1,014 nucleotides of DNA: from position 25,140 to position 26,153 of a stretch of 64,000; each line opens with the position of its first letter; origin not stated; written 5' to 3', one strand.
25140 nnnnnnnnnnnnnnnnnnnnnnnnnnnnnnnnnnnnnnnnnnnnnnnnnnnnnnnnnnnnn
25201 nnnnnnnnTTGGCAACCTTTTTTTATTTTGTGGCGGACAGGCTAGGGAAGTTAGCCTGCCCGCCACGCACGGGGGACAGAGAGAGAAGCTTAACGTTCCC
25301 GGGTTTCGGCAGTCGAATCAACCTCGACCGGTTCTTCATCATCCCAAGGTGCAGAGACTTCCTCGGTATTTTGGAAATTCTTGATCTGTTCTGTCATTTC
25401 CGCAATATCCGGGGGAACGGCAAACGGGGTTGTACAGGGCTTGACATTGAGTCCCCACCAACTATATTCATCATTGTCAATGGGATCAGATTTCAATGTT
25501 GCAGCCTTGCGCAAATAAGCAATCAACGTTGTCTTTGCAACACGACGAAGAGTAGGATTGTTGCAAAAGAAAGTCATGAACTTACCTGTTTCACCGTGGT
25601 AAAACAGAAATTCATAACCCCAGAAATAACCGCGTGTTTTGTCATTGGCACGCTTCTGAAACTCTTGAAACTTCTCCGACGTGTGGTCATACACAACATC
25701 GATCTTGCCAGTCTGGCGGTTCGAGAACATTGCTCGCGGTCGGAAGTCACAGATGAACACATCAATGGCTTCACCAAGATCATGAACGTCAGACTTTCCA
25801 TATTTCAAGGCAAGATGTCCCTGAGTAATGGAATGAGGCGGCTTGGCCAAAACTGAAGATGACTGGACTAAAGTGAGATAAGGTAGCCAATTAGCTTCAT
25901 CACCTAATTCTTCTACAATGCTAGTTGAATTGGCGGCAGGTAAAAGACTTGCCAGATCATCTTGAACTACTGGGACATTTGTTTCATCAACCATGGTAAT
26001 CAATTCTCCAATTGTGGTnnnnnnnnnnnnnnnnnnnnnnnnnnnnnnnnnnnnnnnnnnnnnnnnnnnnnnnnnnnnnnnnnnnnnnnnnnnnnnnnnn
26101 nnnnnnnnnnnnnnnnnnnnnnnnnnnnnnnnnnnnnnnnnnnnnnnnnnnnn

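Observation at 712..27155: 12-bp perfect palindrome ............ punctuates the early arm, serving as stop codon and pre-SD element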

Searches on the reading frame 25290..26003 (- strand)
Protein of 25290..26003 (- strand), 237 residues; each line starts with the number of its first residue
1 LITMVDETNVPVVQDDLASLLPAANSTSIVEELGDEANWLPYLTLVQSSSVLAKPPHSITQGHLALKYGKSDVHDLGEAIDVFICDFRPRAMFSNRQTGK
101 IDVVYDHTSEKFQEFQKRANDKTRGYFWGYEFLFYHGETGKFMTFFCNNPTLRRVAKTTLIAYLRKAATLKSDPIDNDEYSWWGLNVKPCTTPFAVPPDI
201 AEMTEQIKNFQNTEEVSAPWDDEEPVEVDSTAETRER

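Call 31: search_protein_families(library=pfam, proteins=[window:25290-26003:-], max_evalue=0.05)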
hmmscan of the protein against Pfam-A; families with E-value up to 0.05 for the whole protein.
window:25290-26003:- (237 aa): 0 families

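Call 57: search_protein_families(library=phrogs, proteins=[window:25290-26003:-], max_evalue=0.001)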
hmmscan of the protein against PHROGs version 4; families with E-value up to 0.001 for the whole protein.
window:25290-26003:- (237 aa): 0 families

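Call 59: find_homologous_proteins(query=window:25290-26003:-, max_evalue=0.001)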
Query window:25290-26003:- (237 aa): 1 proteins with E <= 0.001 among 124 candidates.
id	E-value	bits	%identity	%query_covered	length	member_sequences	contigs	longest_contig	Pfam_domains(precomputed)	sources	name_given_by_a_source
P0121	8.8e-158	541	100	99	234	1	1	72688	-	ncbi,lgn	-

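Call 62: search_solved_structures(query=A5, max_evalue=10, show_alignments=1)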
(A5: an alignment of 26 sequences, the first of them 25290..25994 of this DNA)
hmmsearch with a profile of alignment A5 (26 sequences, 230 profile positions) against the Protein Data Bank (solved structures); distinct sequences matched with E-value up to 10: 2.
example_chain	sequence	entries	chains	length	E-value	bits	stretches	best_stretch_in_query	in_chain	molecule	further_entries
9ijj_Q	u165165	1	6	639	0.33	13.5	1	25-74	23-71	Sperm-associated antigen 16 protein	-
7nzo_AAA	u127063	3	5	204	0.94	12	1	83-137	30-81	D-lyxose/D-mannose family sugar isomerase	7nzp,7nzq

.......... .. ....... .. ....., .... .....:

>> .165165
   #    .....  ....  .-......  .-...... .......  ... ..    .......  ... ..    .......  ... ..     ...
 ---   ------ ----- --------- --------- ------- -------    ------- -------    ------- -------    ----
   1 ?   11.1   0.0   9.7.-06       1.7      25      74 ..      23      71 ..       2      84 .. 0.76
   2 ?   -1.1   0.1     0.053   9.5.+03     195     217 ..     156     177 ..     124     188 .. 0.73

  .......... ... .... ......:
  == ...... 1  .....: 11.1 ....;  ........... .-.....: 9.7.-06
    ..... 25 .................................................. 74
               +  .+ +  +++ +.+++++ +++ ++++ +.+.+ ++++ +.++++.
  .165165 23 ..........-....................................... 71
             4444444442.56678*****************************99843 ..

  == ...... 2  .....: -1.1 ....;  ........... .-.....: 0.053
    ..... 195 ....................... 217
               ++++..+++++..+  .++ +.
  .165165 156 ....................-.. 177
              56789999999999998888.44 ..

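Call 95: predict_structure(protein=window:25290-25994:-)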
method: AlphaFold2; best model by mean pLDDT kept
length: 234 residues; sequences in the alignment: 1
mean_pLDDT: 35.3   pTM: 0.22
mean pLDDT of the five models: 35.3, 33.5, 30.8, 30.4, 30.1
residues with pLDDT >= 90: 0; 70-90: 0; 50-70: 3; < 50: 231
segments of 3 or more residues with pLDDT < 50: 1-218, 222-226, 228-234
pLDDT, mean of each block of 10 residues (from residue 1): 34 31 29 28 23 31 32 35 38 35 45 43 37 38 41 43 35 31 25 31 38 42 46 42
secondary structure, 60 per line:
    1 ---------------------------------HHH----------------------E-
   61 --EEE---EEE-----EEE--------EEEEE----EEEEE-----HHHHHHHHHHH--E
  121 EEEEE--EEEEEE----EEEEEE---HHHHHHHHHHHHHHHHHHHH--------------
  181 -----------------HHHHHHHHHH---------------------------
elements in order: E63-65 E69-71 E77-79 E88-92 E97-101 H107-117 E120-125 E128-133 E138-143 H147-166 H198-207
